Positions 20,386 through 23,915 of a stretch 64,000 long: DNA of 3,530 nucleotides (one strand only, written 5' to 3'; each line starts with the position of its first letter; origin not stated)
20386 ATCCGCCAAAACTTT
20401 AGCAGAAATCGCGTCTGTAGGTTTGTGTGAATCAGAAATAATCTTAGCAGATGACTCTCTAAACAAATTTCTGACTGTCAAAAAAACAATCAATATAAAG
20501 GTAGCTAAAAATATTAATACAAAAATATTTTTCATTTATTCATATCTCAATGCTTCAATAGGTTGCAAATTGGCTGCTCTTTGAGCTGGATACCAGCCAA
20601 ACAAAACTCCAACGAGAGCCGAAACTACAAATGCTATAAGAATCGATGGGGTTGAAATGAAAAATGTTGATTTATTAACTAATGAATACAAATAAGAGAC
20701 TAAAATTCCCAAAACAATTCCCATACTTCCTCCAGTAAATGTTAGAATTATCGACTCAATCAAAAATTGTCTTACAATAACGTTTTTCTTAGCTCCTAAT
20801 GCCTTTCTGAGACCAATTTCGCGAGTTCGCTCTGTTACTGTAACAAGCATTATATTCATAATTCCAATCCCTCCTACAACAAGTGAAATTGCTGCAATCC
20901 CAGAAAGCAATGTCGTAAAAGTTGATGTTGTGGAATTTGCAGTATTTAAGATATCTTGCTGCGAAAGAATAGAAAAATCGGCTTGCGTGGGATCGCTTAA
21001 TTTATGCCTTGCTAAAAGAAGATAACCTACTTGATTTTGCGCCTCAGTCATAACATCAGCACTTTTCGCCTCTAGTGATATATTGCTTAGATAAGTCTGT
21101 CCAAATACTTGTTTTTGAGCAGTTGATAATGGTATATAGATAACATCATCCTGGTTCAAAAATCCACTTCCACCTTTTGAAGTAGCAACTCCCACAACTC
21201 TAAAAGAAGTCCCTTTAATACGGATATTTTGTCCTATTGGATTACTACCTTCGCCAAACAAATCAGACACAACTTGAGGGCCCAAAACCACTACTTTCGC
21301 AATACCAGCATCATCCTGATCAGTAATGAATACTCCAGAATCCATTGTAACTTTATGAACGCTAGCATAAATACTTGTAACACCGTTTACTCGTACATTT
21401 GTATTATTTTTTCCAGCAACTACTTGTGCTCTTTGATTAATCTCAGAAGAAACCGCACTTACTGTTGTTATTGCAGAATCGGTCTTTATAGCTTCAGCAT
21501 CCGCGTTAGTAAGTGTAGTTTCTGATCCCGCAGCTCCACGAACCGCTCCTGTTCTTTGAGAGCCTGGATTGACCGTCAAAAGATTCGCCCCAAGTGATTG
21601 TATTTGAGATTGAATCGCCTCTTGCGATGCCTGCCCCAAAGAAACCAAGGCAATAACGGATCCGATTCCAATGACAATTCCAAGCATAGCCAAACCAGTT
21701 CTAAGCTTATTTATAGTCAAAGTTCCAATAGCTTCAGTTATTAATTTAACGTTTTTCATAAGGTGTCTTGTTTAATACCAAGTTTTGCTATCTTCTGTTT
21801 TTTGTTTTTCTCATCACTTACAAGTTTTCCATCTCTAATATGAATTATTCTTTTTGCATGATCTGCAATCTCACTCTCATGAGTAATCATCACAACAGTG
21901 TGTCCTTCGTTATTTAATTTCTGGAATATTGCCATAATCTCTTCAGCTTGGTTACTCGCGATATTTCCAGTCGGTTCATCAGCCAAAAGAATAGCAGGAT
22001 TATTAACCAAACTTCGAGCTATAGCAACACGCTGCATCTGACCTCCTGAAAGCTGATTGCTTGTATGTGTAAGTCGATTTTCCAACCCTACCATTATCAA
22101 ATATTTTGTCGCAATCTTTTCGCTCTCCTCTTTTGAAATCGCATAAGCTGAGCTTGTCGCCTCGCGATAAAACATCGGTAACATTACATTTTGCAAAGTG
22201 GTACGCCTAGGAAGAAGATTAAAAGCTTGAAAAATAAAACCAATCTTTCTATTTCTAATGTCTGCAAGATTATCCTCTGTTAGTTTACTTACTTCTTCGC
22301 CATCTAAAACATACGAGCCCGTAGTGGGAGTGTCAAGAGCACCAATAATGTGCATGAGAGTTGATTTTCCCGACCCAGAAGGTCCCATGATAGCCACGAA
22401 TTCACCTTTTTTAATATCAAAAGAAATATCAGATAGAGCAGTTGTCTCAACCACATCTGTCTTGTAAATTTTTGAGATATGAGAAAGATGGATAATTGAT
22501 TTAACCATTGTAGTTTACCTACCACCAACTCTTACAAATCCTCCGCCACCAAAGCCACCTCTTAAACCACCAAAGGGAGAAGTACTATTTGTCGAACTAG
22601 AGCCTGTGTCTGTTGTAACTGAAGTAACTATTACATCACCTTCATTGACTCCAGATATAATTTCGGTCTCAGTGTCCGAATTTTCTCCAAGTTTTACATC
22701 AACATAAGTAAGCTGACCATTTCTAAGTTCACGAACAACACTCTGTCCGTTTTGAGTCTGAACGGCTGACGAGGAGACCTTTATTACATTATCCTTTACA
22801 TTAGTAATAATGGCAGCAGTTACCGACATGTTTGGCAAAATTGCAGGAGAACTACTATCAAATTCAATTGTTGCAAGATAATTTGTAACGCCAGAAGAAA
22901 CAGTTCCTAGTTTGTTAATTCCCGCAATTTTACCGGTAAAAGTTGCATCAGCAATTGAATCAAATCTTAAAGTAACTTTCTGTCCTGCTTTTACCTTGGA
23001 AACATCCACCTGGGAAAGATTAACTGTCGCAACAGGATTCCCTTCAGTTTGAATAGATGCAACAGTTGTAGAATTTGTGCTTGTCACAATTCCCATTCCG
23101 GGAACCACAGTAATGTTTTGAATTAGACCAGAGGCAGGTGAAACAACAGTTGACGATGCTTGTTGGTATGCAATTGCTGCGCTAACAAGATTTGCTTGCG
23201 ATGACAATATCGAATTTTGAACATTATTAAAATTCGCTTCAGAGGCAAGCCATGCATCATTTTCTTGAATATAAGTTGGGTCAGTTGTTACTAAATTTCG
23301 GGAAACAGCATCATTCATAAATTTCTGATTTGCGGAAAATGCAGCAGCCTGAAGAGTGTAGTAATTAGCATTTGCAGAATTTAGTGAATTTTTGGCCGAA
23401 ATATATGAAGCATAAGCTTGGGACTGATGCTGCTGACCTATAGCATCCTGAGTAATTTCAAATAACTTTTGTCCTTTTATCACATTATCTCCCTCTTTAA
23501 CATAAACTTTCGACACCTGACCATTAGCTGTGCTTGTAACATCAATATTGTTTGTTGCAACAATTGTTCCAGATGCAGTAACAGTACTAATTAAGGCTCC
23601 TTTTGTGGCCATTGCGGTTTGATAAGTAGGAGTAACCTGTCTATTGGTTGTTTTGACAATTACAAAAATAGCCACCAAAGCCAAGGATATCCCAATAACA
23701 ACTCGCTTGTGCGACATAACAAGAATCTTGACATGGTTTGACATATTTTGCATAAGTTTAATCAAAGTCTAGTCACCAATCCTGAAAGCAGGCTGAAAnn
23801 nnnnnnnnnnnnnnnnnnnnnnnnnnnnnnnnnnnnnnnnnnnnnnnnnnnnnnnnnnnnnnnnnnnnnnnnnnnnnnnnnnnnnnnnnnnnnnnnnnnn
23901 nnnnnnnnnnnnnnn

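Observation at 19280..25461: Two-component system coupled to a MacA/MacB-type ABC exporter and a class A beta-lactamase-like serine hydrolase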

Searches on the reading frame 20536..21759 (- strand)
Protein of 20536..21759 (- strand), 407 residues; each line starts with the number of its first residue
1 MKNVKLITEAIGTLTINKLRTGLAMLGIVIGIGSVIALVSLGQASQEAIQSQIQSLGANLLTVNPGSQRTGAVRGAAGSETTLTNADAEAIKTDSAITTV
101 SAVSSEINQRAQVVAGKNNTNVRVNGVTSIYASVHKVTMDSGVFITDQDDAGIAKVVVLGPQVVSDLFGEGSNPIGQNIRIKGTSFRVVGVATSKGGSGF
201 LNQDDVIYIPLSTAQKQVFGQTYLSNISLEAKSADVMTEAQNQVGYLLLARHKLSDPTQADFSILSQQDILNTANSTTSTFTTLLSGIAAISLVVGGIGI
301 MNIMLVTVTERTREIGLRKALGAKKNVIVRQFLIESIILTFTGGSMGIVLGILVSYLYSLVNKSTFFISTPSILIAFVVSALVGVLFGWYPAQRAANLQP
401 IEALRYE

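Call 3: search_protein_families(library=pfam, proteins=[window:20536-21759:-], max_evalue=0.01)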
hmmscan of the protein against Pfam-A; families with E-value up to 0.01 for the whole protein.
window:20536-21759:- (407 aa): 3 families
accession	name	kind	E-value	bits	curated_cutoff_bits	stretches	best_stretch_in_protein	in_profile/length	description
PF12704.14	MacB_PCD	-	9.2e-45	153.9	27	1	21-244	1-204/207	MacB-like periplasmic core domain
PF02687.27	FtsX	-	1.3e-21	77.3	25.5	1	288-400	3-120/120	FtsX-like permease C-terminal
PF11457.13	DUF3021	-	0.0046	17.6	24.7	1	340-389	4-53/130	Protein of unknown function (DUF3021)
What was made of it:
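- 20536..21759 (-): MacB-type permease: four TM helices with a large extracytoplasmic core domain between TM1 and TM2. Pfam MacB_PCD 9e-45 + FtsX 1e-21 (call 3).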

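Call 4: search_protein_families(library=ncbifam, proteins=[window:20536-21759:-], max_evalue=0.01)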
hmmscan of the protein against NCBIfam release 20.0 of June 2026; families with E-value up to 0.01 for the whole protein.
window:20536-21759:- (407 aa): 9 families
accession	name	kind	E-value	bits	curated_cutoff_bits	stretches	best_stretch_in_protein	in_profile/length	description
NF007826.0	PRK10535.1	equivalog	3.3e-78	263.5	966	1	10-405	261-646/648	macrolide ABC transporter ATP-binding protein/permease MacB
TIGR03434.1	ADOP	subfamily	5.7e-38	130.6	622.3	1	110-407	514-803/803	ADOP family duplicated permease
TIGR02212.1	lolCE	equivalog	1.4e-08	34.1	362.45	1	18-407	21-411/411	lipoprotein-releasing ABC transporter permease subunit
NF038346.1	FtsX_actino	exception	1.5e-05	24.5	250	1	265-387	163-293/308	permease-like cell division protein FtsX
NF038347.1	FtsX_Gpos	exception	2.5e-05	23.8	225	1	287-365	173-252/296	permease-like cell division protein FtsX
TIGR02213.1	lolE_release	exception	5.3e-05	22.3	540.35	0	373-404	377-408/411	lipoprotein-releasing ABC transporter permease subunit LolE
NF008357.0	PRK11146.1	exception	7.8e-05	21.7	439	0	373-404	380-411/414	lipoprotein-releasing ABC transporter permease subunit LolE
TIGR00439.2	FtsX_Gneg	equivalog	0.00017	20.9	255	1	270-384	162-270/292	permease-like cell division protein FtsX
NF008076.0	PRK10814.1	exception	0.00038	19.6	473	1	293-407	275-399/399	lipoprotein-releasing ABC transporter permease subunit LolC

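Call 14: find_related_loci(query=A2, collection=metagenome_contigs, flank=10000)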
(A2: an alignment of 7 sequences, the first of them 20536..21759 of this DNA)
Query A2 (407 aa) in metagenome_contigs; peptide patterns used: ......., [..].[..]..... (x = any residue, [..] = any of these).
600 stretches matched a pattern (row limit reached: there are more); 599 encode a relative of the query (tblastn E <= 1e-3); the best 80 are kept; 80 distinct loci.
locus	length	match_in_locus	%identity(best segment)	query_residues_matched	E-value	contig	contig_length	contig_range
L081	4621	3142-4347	60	5-407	8e-165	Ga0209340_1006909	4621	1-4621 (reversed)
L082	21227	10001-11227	61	1-407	8e-161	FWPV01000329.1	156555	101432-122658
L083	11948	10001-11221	67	1-407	1e-160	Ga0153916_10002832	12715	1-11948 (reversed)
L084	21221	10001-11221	61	1-407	4e-146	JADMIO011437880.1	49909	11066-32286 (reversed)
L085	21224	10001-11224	58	1-407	4e-145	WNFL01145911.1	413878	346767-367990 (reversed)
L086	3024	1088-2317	56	1-407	1e-147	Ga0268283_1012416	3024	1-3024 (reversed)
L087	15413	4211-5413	48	10-407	3e-109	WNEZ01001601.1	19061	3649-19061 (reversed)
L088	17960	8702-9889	46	9-407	2e-102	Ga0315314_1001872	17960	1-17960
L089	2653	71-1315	46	1-407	3e-106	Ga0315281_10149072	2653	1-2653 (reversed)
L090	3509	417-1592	48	14-407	7e-104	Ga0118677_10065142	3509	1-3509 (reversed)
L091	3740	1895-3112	43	1-407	3e-103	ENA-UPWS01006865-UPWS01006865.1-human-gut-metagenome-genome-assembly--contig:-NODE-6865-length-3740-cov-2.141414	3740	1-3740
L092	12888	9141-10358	44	1-407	2e-101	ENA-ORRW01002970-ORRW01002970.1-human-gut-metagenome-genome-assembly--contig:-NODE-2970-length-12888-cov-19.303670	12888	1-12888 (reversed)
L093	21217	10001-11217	60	1-407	1e-101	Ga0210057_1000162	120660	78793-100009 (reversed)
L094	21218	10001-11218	44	1-407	3e-101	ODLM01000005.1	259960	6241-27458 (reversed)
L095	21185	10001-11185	47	10-407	4e-101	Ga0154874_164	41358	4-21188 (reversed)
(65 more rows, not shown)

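Call 52: search_protein_families(library=pfam, proteins=[L084:11225-11983:+, L085:12232-12672:+, L085:5890-8022:+], max_evalue=0.001)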
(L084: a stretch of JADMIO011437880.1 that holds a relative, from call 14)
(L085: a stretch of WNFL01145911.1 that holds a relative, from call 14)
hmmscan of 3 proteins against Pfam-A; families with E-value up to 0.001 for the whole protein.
L084:11225-11983:+ (252 aa): 1 family
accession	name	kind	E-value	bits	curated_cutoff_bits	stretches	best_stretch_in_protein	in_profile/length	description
PF01520.23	Amidase_3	-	7.2e-14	52.6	27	1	67-245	3-171/174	N-acetylmuramoyl-L-alanine amidase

L085:12232-12672:+ (146 aa): 4 families
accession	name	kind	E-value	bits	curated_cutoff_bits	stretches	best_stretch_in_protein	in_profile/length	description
PF00127.26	Copper-bind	-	2.5e-11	44.3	21.2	1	60-146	5-99/99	Copper binding proteins, plastocyanin/azurin family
PF13473.12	Cupredoxin_1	-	1.1e-09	38.7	27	1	56-145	19-104/104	Cupredoxin-like domain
PF07731.20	Cu-oxidase_2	-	6.8e-06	26.3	20.4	1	98-145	86-133/137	Multicopper oxidase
PF07732.21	Cu-oxidase_3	-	0.00018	22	21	0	93-145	60-114/119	Multicopper oxidase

L085:5890-8022:+ (710 aa): 0 families

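Call 64: search_solved_structures(query=window:20536-21759:-, max_evalue=0.00001)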
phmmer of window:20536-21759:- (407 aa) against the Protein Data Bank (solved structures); distinct sequences matched with E-value up to 0.00001: 10.
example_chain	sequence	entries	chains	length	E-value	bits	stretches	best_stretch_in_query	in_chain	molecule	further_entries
5gko_A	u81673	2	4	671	4e-66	227.2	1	11-405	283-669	Macrolide export ATP-binding/permease protein MacB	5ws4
5nik_J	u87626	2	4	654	7.7e-65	223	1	7-405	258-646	Macrolide export ATP-binding/permease protein MacB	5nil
5lil_A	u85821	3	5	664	1.2e-60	209.2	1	10-406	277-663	Macrolide export ATP-binding/permease protein MacB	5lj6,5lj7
5xu1_M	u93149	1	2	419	2e-41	146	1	10-407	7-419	ABC transporter permeae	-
9o9x_C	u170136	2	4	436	2.6e-14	56.8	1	255-406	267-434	ABC transporter permease YtrF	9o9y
5c59_A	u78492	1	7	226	2.5e-13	53.5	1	49-280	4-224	Macrolide export ATP-binding/permease protein MacB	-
9qgy_M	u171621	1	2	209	3.4e-12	49.8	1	52-255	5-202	Macrolide export ATP-binding/permease protein MacB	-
5lj8_A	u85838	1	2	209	1.7e-11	47.5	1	106-256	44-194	Macrolide export ATP-binding/permease protein MacB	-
5f9q_A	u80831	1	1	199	5.1e-11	46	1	79-254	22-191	Macrolide export ATP-binding/permease protein YknZ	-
3ftj_A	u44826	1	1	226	7.5e-11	45.4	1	47-281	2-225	Macrolide export ATP-binding/permease protein macB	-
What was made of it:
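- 20536..21759 (-): Solved relatives are A. baumannii MacB 4e-66, E. coli MacB 8e-65 and S. pneumoniae Spr0695 2e-41 (call 64).
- On MacB-type (type VII) ABC exporter: MacB structures match at 4e-66 (call 64).
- Closest known: Gram-positive MacAB-like pumps: Bacillus YknXYZ. Same: Spr0695 is a solved relative at 2e-41 (call 64).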

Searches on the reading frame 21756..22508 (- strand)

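Call 3: search_protein_families(library=pfam, proteins=[window:21756-22508:-], max_evalue=0.01)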
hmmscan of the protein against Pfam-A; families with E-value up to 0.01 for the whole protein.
window:21756-22508:- (250 aa): 11 families
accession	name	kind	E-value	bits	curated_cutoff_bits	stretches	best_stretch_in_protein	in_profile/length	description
PF00005.33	ABC_tran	-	2e-34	119.6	25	1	25-180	1-136/137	ABC transporter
PF02463.25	SMC_N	-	7.4e-05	22.7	40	1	35-225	24-212/220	RecF/RecN/SMC N terminal domain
PF13555.12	AAA_29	-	0.00012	22.2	27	1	29-55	16-42/61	P-loop containing region of AAA domain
PF13304.12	AAA_21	-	0.00035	21.2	27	0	37-58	1-22/304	AAA domain, putative AbiEii toxin, Type IV TA system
PF20720.3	nSTAND3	-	0.00059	20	27.2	0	20-55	2-37/155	Novel STAND NTPase 3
PF03193.22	RsgA_GTPase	-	0.001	19.4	30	1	13-55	85-126/174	RsgA GTPase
PF25199.1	nSTAND_NTPase5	-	0.0013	19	34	0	30-54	30-61/145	Novel STAND NTPase 5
PF13401.12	AAA_22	-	0.0023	18.7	27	0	35-178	5-92/130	AAA domain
PF20703.3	nSTAND1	-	0.0044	17.1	27.1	1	31-53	29-51/379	Novel STAND NTPase 1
PF13191.12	AAA_16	-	0.0081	17.1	32.6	0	34-71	21-59/167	AAA ATPase domain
PF01583.26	APS_kinase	-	0.009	16.5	21.1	0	35-82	2-50/152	Adenylylsulphate kinase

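Call 4: search_protein_families(library=ncbifam, proteins=[window:21756-22508:-], max_evalue=0.01)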
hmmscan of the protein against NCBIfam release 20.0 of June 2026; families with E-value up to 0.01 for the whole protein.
window:21756-22508:- (250 aa): 196 families (the best 25 are shown)
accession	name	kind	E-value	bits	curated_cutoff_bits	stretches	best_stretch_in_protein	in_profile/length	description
NF007826.0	PRK10535.1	equivalog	5.7e-71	239.6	966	1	4-241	3-233/648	macrolide ABC transporter ATP-binding protein/permease MacB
NF038007.1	ABC_ATP_DarD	equivalog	9e-70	234.5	375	1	6-229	2-218/218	darobactin export ABC transporter ATP-binding protein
TIGR02211.1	LolD_lipo_ex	equivalog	8.8e-68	228.1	307.75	1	5-230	1-220/221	lipoprotein-releasing ABC transporter ATP-binding protein LolD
NF008639.0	PRK11629.1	equivalog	1.4e-63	214.5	360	1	3-231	4-226/234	lipoprotein-releasing ABC transporter ATP-binding protein LolD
TIGR02673.1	FtsE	equivalog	2.1e-62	210.6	264.85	1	5-228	1-214/214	cell division ATP-binding protein FtsE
TIGR03608.1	L_ocin_972_ABC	subfamily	3.4e-58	196.5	254.85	1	9-224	2-206/206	putative bacteriocin export ABC transporter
TIGR02982.1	heterocyst_DevA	subfamily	3.8e-58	196.7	295.8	1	5-229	1-219/220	ABC exporter ATP-binding subunit, DevA family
TIGR02315.1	ABC_phnC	equivalog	2.2e-57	194.3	266.1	1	6-237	2-232/243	phosphonate ABC transporter ATP-binding protein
NF007027.0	PRK09493.1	equivalog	2.3e-51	174.5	379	1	19-236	11-221/240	glutamine ABC transporter ATP-binding protein GlnQ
NF007879.0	PRK10584.1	equivalog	1.7e-50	171.8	336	1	3-230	4-225/228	putative ABC transporter ATP-binding protein YbbA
TIGR04521.1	ECF_ATPase_2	equivalog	3.2e-47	160.9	330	1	6-236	1-230/279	energy-coupling factor transporter ATPase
TIGR02314.1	ABC_MetN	equivalog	1.3e-46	159.2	499.7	1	5-232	1-222/343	methionine ABC transporter ATP-binding protein MetN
NF040933.2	ABC_arch_GlcV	equivalog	1.1e-45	156.1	450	1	6-231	3-222/357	glucose ABC transporter ATP-binding protein GlcV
TIGR01186.1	proV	subfamily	4.9e-45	154.2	326.6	1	22-230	6-209/363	betaine/proline/choline family ABC transporter ATP-binding protein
NF008428.0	PRK11264.1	equivalog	9.1e-44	149.5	406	1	5-236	3-229/250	L-cystine ABC transporter ATP-binding protein TcyN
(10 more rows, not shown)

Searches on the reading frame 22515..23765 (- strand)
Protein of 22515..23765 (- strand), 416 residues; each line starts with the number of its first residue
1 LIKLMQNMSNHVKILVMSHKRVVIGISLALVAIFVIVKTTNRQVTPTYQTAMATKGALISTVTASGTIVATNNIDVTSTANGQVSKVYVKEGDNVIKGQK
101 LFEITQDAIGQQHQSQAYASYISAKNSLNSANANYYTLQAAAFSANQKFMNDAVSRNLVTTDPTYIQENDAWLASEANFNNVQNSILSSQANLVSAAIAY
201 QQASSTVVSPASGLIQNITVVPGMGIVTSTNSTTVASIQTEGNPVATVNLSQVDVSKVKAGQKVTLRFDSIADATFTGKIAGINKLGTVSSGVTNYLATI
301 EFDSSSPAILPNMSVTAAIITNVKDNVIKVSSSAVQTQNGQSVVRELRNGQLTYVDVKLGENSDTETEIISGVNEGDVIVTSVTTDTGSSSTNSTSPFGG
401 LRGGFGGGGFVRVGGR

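Call 3: search_protein_families(library=pfam, proteins=[window:22515-23765:-], max_evalue=0.01)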
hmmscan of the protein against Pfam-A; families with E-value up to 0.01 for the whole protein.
window:22515-23765:- (416 aa): 6 families
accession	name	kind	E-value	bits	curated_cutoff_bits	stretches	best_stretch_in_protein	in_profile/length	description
PF16576.10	HlyD_D23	-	3.9e-13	49.6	30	1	61-284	5-185/214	Barrel-sandwich domain of CusB or HlyD membrane-fusion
PF13437.12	HlyD_3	-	4.5e-10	40.6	22.2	1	206-302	1-95/106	HlyD family secretion protein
PF12700.13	HlyD_2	-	1.6e-06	27.5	25.1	1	28-118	20-108/416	HlyD family secretion protein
PF13533.13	Biotin_lipoyl_2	-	4.9e-05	23.5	29.8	1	77-105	4-32/32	Biotin-lipoyl like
PF00364.28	Biotin_lipoyl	-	0.0002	21.6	22.1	1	74-104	43-73/73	Biotin-requiring enzyme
PF00358.26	PTS_EIIA_1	-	0.00059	20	27.2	1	51-118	51-117/127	phosphoenolpyruvate-dependent sugar phosphotransferase system, EIIA 1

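Call 4: search_protein_families(library=ncbifam, proteins=[window:22515-23765:-], max_evalue=0.01)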
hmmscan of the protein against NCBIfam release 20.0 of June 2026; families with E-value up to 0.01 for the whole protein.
window:22515-23765:- (416 aa): 18 families
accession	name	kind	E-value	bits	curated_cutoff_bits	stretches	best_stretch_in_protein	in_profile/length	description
TIGR01730.1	RND_mfp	subfamily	3.2e-30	105.2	94.9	2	174-382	99-308/322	efflux RND transporter periplasmic adaptor subunit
NF008606.0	PRK11578.1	equivalog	3.3e-24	85.7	342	1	18-383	7-364/371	macrolide transporter subunit MacA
TIGR00999.1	8a0102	subfamily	9.9e-17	60.9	319.3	1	174-382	62-265/271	CzcB/NccB family metal efflux transporter periplasmic adaptor subunit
TIGR01843.1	type_I_hlyD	subfamily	6.6e-14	51.7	208.65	2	54-175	23-143/422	HlyD family type I secretion periplasmic adaptor subunit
TIGR00998.1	8a0101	subfamily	1.3e-10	40.7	390.8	2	108-293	142-292/334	EmrA/EmrK family multidrug efflux transporter periplasmic adaptor subunit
TIGR02971.1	heterocyst_DevB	subfamily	1.3e-08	34.6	129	2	62-148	1-91/327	ABC exporter membrane fusion protein, DevB family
NF045680.1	DiMtlExpIhpB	equivalog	3.5e-08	32.8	450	1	251-380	181-307/326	divalent metal ion exporter adaptor subunit IhpB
NF008589.1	PRK11556.1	equivalog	9e-08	31.4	391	1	44-382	55-374/392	MdtA/MuxA family multidrug efflux RND transporter periplasmic adaptor subunit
NF007303.0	PRK09783.1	subfamily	4.5e-07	28.6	390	1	202-382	212-387/414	copper/silver efflux system membrane fusion protein CusB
NF007785.0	PRK10476.1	equivalog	2e-06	26.9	376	2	174-284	177-285/347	multidrug transporter subunit MdtN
TIGR03794.1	NHLM_micro_HlyD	equivalog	4.2e-05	22.6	156.2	1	54-202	38-178/421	NHLP bacteriocin system secretion protein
TIGR01347.1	sucB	equivalog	0.00022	20.6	378.65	1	73-161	43-133/404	dihydrolipoyllysine-residue succinyltransferase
NF005239.0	PRK06748.1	subfamily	0.0021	18.2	111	0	76-106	8-38/84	hypothetical protein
NF004309.0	PRK05704.1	equivalog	0.0021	17.5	449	1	73-170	45-146/408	2-oxoglutarate dehydrogenase complex dihydrolipoyllysine-residue succinyltransferase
TIGR00830.1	PTBA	subfamily_domain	0.0023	17.9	97.5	0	47-117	45-114/121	glucose PTS transporter subunit IIA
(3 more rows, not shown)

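Call 65: search_solved_structures(query=window:22515-23753:-, max_evalue=0.001)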
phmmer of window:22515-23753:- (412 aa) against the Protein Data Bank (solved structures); distinct sequences matched with E-value up to 0.001: 9.
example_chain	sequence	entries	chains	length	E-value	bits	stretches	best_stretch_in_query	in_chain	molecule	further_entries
9qgy_G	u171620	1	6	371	2.5e-21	79.5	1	15-377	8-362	Macrolide export protein MacA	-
5nik_D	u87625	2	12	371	8.2e-21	77.8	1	15-377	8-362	Macrolide export protein MacA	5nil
3fpp_A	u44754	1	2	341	1e-18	70.9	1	41-377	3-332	Macrolide-specific efflux protein macA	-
4dk0_A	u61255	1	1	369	6.3e-12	48.6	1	42-379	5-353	Putative MacA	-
4dk1_A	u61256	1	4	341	8.1e-12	48.2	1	42-116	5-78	Putative MacA, Multidrug resistance protein mexA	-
20yy_D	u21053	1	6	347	1.5e-08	37.5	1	166-377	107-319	Multidrug efflux RND transporter periplasmic adaptor subunit MexJ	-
3lnn_A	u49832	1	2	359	1.3e-05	27.9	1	203-377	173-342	Membrane fusion protein (MFP) heavy metal cation efflux ZneB (CzcB-like)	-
8zal_A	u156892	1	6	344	0.00033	23.2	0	64-286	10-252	Multidrug export protein EmrA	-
8zar_A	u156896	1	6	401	0.00045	22.7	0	64-286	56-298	Multidrug export protein EmrA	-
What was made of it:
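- Domains: calls 3, 4, 64, 65.
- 22515..23765 (-): MacA/YknX-like membrane fusion protein with an N-terminal TM anchor. The start is probably ATG 23753 or 23744 rather than TTG 23765. The C-terminus carries SPF plus a Gly/Arg-rich tail. The best solved relative is E. coli MacA, 2.5e-21, aligned over the full length (call 65).
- On MacA / membrane fusion protein: E. coli MacA 2.5e-21 over residues 15-377 (call 65).
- A full-length MacA-like adaptor is present, which FtsEX systems lack (call 65).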
